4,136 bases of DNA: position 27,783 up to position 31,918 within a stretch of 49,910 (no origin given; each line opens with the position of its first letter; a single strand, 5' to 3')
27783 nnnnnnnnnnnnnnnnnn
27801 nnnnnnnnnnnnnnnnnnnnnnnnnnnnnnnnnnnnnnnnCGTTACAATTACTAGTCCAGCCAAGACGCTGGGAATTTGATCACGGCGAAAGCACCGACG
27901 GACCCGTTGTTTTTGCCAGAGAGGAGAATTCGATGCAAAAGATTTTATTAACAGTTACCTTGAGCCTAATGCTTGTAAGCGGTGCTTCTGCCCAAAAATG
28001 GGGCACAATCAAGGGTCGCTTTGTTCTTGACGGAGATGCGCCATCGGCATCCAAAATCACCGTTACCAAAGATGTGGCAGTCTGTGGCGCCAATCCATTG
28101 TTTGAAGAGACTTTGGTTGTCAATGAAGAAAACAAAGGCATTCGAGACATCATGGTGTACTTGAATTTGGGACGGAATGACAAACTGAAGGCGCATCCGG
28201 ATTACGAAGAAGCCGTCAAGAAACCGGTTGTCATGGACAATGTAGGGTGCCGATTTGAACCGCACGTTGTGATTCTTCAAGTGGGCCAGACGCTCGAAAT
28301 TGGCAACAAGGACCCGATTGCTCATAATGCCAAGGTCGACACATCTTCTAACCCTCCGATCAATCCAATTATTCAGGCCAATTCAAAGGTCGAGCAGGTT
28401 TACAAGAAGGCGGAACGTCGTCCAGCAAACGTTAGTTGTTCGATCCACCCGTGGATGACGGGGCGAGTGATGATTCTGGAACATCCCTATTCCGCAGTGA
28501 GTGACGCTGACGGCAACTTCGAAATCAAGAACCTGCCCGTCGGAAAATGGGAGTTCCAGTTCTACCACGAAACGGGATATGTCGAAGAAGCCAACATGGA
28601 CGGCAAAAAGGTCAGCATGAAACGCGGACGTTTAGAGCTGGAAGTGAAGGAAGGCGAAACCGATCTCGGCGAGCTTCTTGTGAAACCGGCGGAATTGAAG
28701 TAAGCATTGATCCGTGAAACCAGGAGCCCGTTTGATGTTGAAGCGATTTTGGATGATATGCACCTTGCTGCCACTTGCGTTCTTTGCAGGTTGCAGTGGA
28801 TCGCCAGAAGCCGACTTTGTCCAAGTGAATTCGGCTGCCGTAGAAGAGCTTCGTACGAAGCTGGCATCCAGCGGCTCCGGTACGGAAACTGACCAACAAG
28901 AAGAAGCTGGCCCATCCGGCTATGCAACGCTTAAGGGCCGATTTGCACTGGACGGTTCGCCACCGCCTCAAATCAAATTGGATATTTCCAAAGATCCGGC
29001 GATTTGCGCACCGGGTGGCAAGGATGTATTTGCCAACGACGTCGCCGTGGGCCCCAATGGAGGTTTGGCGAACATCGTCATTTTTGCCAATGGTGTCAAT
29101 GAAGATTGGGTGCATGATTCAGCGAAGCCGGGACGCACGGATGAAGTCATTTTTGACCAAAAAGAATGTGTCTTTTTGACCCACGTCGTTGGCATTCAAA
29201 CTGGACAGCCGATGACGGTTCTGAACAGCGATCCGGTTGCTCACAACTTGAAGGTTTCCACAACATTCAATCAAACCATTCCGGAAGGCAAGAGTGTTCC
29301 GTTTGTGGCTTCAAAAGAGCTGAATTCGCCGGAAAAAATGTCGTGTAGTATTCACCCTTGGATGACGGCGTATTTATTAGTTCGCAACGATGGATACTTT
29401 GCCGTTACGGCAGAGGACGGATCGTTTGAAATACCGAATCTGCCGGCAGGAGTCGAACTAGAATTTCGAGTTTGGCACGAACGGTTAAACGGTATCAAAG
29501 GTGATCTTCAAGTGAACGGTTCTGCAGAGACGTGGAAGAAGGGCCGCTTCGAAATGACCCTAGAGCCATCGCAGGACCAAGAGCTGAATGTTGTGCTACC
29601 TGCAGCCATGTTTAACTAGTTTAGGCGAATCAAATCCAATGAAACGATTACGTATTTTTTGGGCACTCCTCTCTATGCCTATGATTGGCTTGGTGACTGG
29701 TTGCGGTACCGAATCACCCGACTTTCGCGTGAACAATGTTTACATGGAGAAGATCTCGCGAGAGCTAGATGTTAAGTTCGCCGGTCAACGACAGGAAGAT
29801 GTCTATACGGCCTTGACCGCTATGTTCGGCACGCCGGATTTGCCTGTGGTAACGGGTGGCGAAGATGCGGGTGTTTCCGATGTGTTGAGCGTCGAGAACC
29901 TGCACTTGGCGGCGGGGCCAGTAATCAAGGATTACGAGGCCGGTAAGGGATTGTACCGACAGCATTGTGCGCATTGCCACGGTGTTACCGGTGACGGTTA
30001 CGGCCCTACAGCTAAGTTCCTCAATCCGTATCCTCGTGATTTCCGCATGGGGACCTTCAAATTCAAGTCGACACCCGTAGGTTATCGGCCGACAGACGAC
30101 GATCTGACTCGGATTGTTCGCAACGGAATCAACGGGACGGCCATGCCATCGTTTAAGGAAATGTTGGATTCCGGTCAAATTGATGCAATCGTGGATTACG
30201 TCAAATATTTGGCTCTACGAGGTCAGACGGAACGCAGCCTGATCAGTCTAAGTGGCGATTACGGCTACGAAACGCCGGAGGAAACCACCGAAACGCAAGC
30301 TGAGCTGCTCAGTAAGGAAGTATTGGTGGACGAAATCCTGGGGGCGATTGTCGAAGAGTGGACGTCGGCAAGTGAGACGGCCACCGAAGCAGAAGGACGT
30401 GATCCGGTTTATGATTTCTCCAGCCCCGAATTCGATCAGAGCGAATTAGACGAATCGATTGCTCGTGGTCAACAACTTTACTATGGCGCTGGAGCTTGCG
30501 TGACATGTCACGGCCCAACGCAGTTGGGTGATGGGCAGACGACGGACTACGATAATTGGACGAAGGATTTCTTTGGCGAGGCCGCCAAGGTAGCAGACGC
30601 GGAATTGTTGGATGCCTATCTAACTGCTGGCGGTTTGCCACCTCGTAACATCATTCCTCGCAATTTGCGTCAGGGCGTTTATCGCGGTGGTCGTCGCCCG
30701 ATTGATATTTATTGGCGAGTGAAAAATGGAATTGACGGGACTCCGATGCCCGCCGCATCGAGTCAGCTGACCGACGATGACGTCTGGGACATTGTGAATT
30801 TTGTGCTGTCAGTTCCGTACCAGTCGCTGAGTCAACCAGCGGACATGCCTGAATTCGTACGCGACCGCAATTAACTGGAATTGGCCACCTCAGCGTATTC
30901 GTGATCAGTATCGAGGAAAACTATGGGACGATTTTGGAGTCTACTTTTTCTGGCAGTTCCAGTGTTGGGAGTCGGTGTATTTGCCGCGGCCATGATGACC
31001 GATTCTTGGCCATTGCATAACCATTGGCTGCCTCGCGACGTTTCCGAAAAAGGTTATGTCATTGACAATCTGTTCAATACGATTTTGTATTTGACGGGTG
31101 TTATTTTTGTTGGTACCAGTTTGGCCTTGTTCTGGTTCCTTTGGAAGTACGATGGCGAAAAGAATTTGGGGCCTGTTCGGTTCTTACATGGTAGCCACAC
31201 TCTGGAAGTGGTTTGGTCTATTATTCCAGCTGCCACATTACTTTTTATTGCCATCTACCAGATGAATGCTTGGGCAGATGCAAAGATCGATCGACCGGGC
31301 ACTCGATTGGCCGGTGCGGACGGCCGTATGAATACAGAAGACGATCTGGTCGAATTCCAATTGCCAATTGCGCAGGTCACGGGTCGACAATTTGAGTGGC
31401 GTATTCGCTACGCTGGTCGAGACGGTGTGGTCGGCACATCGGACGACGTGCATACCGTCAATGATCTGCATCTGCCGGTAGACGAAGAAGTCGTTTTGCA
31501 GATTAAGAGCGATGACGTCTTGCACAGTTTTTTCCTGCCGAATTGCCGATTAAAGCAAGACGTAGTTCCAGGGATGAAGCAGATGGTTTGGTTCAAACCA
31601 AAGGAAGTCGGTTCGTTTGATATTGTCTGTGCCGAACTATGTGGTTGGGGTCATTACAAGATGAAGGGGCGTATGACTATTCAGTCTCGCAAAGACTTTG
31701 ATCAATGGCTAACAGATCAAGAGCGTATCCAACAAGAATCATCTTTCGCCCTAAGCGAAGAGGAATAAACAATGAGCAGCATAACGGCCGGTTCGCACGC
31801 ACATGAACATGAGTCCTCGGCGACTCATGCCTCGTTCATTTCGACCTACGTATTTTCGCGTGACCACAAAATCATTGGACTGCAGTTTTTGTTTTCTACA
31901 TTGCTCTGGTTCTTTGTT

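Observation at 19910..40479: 20.6-kb single-strand respiratory super-cluster joining a bc-type complex, copper and haem shuttles, an aa3-type oxidase, haem A synthesis and a Cu-delivery module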

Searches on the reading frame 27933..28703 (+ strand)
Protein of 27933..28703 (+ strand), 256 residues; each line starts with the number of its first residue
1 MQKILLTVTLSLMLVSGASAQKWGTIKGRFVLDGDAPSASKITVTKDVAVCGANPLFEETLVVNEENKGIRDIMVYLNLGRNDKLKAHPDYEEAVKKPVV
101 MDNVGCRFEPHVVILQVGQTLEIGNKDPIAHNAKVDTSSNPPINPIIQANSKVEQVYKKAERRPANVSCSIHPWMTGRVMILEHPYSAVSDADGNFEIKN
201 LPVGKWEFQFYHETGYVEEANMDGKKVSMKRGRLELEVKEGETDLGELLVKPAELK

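Call 4: search_protein_families(library=pfam, proteins=[window:27933-28703:+], max_evalue=0.01)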
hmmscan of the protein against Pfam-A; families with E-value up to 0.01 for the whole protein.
window:27933-28703:+ (256 aa): 2 families
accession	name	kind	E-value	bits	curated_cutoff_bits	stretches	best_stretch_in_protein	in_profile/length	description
PF13715.12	CarbopepD_reg_2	-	0.00043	20.7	32.2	1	179-247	19-85/88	CarboxypepD_reg-like domain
PF13620.12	CarboxypepD_reg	-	0.0007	20.3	32.3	1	180-212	20-56/82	Carboxypeptidase regulatory-like domain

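Call 6: search_protein_families(library=ncbifam, proteins=[window:27933-28703:+], max_evalue=0.01)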
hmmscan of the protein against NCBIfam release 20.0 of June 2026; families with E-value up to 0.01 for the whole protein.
window:27933-28703:+ (256 aa): 0 families

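Call 17: find_homologous_proteins(query=window:27933-28703:+, max_evalue=0.00001)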
Query window:27933-28703:+ (256 aa): 1182 proteins with E <= 0.00001 among 1795 candidates; the best 120 are listed.
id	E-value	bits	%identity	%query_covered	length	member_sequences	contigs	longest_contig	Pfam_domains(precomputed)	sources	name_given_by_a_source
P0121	8.9e-162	554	95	100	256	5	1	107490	-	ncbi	ncbi:MAG: hypothetical protein R3C28_30015 [Pirellulaceae bacterium]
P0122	1.1e-85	305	52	98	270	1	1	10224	PF13620.13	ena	-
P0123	1.1e-84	302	55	95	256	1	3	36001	PF13715.13,PF13620.13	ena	-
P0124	1.0e-83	299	53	100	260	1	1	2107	PF13715.13,PF13620.13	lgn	-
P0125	5.5e-81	290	56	92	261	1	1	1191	-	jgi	-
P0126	2.6e-80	288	50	100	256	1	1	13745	-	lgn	-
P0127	1.0e-79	286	51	98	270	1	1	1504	-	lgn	-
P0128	1.6e-79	285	50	99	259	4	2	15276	PF13620.13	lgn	-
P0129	2.5e-79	284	51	91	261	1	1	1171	-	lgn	-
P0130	2.6e-79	284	51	99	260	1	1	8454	-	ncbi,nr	ncbi:MAG: hypothetical protein KDB23_09925 [Planctomycetales bacterium]|nr:hypothetical protein [Pla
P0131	1.5e-78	282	50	91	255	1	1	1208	-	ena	-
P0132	3.6e-78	281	53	100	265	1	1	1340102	-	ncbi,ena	-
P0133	3.7e-78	281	49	98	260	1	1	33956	PF13620.13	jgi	jgi:hypothetical protein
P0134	6.1e-78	280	51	98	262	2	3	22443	-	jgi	jgi:hypothetical protein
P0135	6.8e-78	280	50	96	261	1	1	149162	-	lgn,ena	-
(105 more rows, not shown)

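Call 29: predict_structure(alignment_id=A2)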
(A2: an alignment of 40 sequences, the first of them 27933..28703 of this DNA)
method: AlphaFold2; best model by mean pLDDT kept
length: 256 residues; sequences in the alignment: 40
mean_pLDDT: 94.0   pTM: 0.87
mean pLDDT of the five models: 94.0, 92.8, 92.5, 92.5, 91.3
residues with pLDDT >= 90: 229; 70-90: 12; 50-70: 15; < 50: 0
segments of 3 or more residues with pLDDT < 50: none
pLDDT, mean of each block of 10 residues (from residue 1): 67 63 97 94 95 93 97 97 92 96 97 98 98 98 98 98 97 96 98 98 97 96 96 97 98 92
secondary structure, 60 per line:
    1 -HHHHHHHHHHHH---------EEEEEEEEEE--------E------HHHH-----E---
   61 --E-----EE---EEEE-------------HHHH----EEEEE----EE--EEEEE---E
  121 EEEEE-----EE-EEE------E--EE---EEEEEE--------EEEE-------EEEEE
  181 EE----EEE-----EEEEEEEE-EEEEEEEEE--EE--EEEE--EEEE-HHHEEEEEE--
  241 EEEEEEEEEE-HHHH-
elements in order: H2-13 E23-32 H48-51 E74-77 H91-94 E99-103 E112-116 E120-125 E134-136 E151-156 E165-168 E176-182 E187-189 E195-202 E204-212 E219-222 E225-228 E233-238 E241-250 H252-255

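Call 32: fold_search(model_id=the predicted structure, library=pdb)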
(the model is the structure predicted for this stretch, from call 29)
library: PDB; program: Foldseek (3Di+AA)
matches with E <= 10: 1260; with E <= 0.001: 69
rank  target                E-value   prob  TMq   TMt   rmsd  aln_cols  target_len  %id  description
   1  6hbe_A                1.5e-06  1.00  0.32  0.19   8.0       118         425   24  Cu-containing nitrite reductase (NirK) from Thermus scotoductus SA-01 (released 2019-01-23)
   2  5fc9_A                4.6e-06  1.00  0.27  0.68   4.2        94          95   21  Novel Purple Cupredoxin from Nitrosopumilus maritimus (released 2016-05-11)
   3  2gb2                  6.7e-06  1.00  0.30  0.69   1.9        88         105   19  The P52G mutant of amicyanin in the Cu(II) state. (released 2006-08-01)
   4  1sfd_A                7.1e-06  1.00  0.30  0.68   2.2        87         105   20  oxidized form of amicyanin mutant P94F (released 2004-07-27)
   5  6hbe_C                1.4e-05  1.00  0.32  0.19   1.6        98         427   28  Cu-containing nitrite reductase (NirK) from Thermus scotoductus SA-01 (released 2019-01-23)
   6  2idq                  1.5e-05  1.00  0.30  0.69   2.1        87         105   18  Structure of M98A mutant of amicyanin, Cu(II) (released 2007-03-13)
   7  4p5r                  2.1e-05  1.00  0.30  0.69   2.0        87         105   20  Structure of oxidized W45Y mutant of amicyanin (released 2014-04-23)
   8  3rym_A                2.1e-05  1.00  0.30  0.69   4.4        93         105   18  Structure of Oxidized M98K mutant of Amicyanin (released 2011-11-23)
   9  5u7n_B                2.5e-05  1.00  0.29  0.58   4.7       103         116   18  CRYSTAL STRUCTURE OF A CHIMERIC CUA DOMAIN (SUBUNIT II) OF CYTOCHROME BA3 FROM THERMUS THERMOPHILUS WITH THE AMICYANIN (released 2017-11-22)
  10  4hcf_B                3.1e-05  1.00  0.28  0.68   2.6        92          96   18  Crystal Structure of Uncharacterized Cupredoxin-like Domain Protein Cupredoxin_1 with Copper Bound from Bacillus anthr (released 2012-10-17)
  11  2qdv                  3.3e-05  1.00  0.30  0.69   1.9        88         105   19  Structure of the Cu(II) form of the M51A mutant of amicyanin (released 2007-12-11)
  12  1sf3                  4.1e-05  1.00  0.30  0.69   4.4        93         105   19  Structure of the reduced form of the P94A mutant of amicyanin (released 2004-07-27)
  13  5u7n_G                4.3e-05  1.00  0.28  0.59   4.8       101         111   18  CRYSTAL STRUCTURE OF A CHIMERIC CUA DOMAIN (SUBUNIT II) OF CYTOCHROME BA3 FROM THERMUS THERMOPHILUS WITH THE AMICYANIN (released 2017-11-22)
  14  5u7n_F                4.5e-05  1.00  0.28  0.60   4.7       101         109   18  CRYSTAL STRUCTURE OF A CHIMERIC CUA DOMAIN (SUBUNIT II) OF CYTOCHROME BA3 FROM THERMUS THERMOPHILUS WITH THE AMICYANIN (released 2017-11-22)
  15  2idt                  5.1e-05  1.00  0.30  0.69   1.9        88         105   18  Structure of M98Q mutant of amicyanin, Cu(II) (released 2007-03-13)
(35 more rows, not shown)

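Call 87: find_encoding_contigs(protein=P0121, flank=10000, max_places=1)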
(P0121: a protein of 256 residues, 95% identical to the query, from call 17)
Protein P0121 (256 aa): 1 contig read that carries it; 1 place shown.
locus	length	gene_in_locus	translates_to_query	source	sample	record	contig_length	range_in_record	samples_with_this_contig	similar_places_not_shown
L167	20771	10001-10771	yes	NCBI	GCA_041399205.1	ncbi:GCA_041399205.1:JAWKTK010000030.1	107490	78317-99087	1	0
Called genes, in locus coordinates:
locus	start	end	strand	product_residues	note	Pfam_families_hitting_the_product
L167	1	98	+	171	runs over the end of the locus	PF02472:ExbD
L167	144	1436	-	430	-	PF02844:GARS_N, PF01071:GARS_A, PF02843:GARS_C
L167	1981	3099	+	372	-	-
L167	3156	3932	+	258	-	PF00033:Cytochrome_B, PF14358:DUF4405 (weak), PF13631:Cytochrom_B_N_2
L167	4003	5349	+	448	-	-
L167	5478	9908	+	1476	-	PF11845:Tll0287-like (faint), PF14522:Cytochrome_C7 (faint), PF00034:Cytochrom_C (faint)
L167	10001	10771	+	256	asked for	-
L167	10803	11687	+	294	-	-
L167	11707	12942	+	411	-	PF00034:Cytochrom_C, PF13442:Cytochrome_CBB3, PF00034:Cytochrom_C, PF13442:Cytochrome_CBB3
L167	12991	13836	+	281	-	PF02790:COX2_TM, PF00116:COX2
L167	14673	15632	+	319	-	PF00115:COX1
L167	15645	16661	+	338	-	PF02628:COX15-CtaA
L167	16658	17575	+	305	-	PF01040:UbiA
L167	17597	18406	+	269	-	PF00510:COX3 (faint)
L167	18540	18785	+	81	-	PF00510:COX3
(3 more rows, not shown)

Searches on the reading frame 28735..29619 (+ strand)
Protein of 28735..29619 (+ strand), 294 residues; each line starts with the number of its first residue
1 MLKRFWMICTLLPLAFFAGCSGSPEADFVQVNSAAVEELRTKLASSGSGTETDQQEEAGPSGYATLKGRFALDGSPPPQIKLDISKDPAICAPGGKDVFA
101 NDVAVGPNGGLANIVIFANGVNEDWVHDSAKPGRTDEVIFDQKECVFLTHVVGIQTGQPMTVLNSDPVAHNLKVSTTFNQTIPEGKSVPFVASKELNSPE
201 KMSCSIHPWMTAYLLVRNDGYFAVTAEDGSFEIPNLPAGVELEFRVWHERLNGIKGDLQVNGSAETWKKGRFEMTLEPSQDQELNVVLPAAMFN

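Call 4: search_protein_families(library=pfam, proteins=[window:28735-29619:+], max_evalue=0.01)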
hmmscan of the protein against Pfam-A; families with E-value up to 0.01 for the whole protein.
window:28735-29619:+ (294 aa): 1 family
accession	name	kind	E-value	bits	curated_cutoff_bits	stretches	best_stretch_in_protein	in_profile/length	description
PF13620.12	CarboxypepD_reg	-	0.0021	18.8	32.3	0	220-245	29-53/82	Carboxypeptidase regulatory-like domain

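Call 6: search_protein_families(library=ncbifam, proteins=[window:28735-29619:+], max_evalue=0.01)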
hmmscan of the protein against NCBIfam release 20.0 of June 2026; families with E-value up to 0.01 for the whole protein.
window:28735-29619:+ (294 aa): 0 families

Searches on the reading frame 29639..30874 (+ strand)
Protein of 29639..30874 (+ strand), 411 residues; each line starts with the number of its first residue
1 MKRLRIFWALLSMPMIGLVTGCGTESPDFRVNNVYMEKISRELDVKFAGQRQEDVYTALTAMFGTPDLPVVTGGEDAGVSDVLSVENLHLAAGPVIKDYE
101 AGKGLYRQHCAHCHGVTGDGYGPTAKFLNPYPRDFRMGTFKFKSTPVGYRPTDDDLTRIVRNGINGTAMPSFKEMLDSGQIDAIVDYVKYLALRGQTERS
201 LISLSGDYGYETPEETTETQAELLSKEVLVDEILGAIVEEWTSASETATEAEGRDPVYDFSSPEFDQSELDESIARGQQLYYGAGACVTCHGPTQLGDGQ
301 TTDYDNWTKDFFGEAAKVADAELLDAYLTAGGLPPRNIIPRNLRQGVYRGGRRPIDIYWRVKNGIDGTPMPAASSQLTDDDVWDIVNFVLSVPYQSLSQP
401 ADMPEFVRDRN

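Call 4: search_protein_families(library=pfam, proteins=[window:29639-30874:+], max_evalue=0.01)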
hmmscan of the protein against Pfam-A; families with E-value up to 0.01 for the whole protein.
window:29639-30874:+ (411 aa): 2 families
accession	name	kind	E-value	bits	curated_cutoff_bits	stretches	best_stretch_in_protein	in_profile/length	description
PF13442.11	Cytochrome_CBB3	-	3e-24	85.6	27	2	99-188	3-68/68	Cytochrome C oxidase, cbb3-type, subunit III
PF00034.26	Cytochrom_C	-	2.5e-22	80.4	21.3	2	100-191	2-89/90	Cytochrome c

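Call 6: search_protein_families(library=ncbifam, proteins=[window:29639-30874:+], max_evalue=0.01)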
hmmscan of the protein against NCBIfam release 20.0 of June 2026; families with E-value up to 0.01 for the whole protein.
window:29639-30874:+ (411 aa): 13 families
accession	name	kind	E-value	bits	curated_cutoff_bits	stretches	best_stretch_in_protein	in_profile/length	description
TIGR00782.1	ccoP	equivalog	1.2e-14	54.3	179.95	1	89-198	95-199/285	cytochrome-c oxidase, cbb3-type subunit III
NF011054.0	PRK14486.1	equivalog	1.5e-14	54.2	447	2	100-189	216-288/294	putative bifunctional cbb3-type cytochrome c oxidase subunit II/cytochrome c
NF033864.1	cytochrome579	equivalog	3.2e-12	46.5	280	2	109-141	61-93/179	cytochrome 579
NF045930.1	Cytc6PetJCyano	equivalog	5e-08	32.9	135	0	155-189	71-103/110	cytochrome c6 PetJ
NF050122.1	bc1_QcrC_actin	exception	2.7e-07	30.1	200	1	97-121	39-63/253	cytochrome bc1 complex diheme cytochrome c subunit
NF052248.1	SorU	equivalog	1.6e-05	25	100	1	150-188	36-72/72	SorU family sulfite dehydrogenase c-type cytochrome subunit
NF045773.1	cytochro_C550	exception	0.00012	22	125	0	101-120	51-70/118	cytochrome c550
NF040606.1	CytoC_perox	subfamily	0.00027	20.3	150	0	98-117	297-316/524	di-heme-cytochrome C peroxidase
NF045774.1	cytochro_C551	exception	0.00073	19.5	118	0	98-117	38-57/110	cytochrome c551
TIGR04494.1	c550_PedF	equivalog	0.0008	19.3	122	0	100-189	52-128/133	cytochrome c-550 PedF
TIGR04485.1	thiosulf_SoxX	equivalog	0.0037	17.9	61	0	110-189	5-76/78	sulfur oxidation c-type cytochrome SoxX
TIGR02603.1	CxxCH_TIGR02603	domain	0.0053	16.8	68.15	0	98-121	2-25/134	putative heme-binding domain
TIGR03872.1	cytochrome_MoxG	equivalog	0.0063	16.7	147.8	0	269-304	39-75/133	cytochrome c(L), periplasmic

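Call 80: search_solved_structures(query=window:29639-30874:+, max_evalue=0.001)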
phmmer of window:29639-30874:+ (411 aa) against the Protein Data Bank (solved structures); distinct sequences matched with E-value up to 0.001: 4.
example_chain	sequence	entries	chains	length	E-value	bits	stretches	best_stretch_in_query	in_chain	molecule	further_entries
6h5l_B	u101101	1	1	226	1.3e-30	110.1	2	100-176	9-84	Conserved hypothetical cytochrome protein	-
9vr0_A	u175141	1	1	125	1.1e-06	31.3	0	94-134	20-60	Cytochrome c552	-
7o9u_A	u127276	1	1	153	2e-06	30.5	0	94-134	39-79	Cytochrome c552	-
6lod_E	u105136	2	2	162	0.0004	22.9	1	99-135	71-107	Cytochrome c domain-containing protein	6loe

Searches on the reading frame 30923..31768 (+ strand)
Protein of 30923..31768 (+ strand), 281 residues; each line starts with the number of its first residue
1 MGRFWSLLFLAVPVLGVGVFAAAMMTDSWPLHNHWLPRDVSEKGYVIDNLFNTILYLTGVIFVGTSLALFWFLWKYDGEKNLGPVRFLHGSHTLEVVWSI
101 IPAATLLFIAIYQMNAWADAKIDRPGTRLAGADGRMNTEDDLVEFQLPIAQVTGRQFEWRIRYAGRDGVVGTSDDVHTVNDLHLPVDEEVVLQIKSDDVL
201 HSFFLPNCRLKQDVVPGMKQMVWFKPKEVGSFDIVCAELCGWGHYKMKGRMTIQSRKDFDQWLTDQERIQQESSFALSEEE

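Call 4: search_protein_families(library=pfam, proteins=[window:30923-31768:+], max_evalue=0.01)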
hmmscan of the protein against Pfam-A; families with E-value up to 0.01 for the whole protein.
window:30923-31768:+ (281 aa): 3 families
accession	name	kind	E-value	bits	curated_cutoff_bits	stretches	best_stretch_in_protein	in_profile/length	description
PF00116.26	COX2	-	5e-12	46.2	22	1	177-247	43-113/120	Cytochrome C oxidase subunit II, periplasmic domain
PF02790.20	COX2_TM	-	1.6e-09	38.3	22.8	1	47-114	19-86/88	Cytochrome C oxidase subunit II, transmembrane domain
PF13473.12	Cupredoxin_1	-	0.00029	21.2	27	1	172-251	27-102/104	Cupredoxin-like domain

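Call 6: search_protein_families(library=ncbifam, proteins=[window:30923-31768:+], max_evalue=0.01)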
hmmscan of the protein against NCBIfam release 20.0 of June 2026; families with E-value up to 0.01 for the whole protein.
window:30923-31768:+ (281 aa): 8 families
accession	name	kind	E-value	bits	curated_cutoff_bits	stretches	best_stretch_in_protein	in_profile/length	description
TIGR02866.1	CoxB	equivalog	3.2e-41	141.1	147.7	1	48-263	7-201/202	cytochrome c oxidase subunit II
NF050117.1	aa3_CtaC_Actin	exception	1.6e-23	83.2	250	1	151-264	123-243/244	aa3-type cytochrome oxidase subunit II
TIGR01432.1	QOXA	equivalog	2.1e-16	59.9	240.95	2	173-264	133-224/227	cytochrome aa3 quinol oxidase subunit II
TIGR01433.1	CyoA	equivalog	4.7e-14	52.3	266.2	1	175-265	134-224/226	ubiquinol oxidase subunit II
NF007816.0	PRK10525.1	equivalog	2.1e-11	43.5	511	1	175-267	146-239/318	cytochrome o ubiquinol oxidase subunit II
TIGR04246.1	nitrous_NosZ_Gp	equivalog_domain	1.3e-05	23.7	625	1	196-253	519-576/578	Sec-dependent nitrous-oxide reductase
NF041074.2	quin_ox_SoxA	equivalog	0.00033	20.5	110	1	187-252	84-152/154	proton pump complex quinol oxidase subunit SoxA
TIGR04244.1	nitrous_NosZ_RR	equivalog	0.0027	16.3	625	1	195-253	568-626/627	TAT-dependent nitrous-oxide reductase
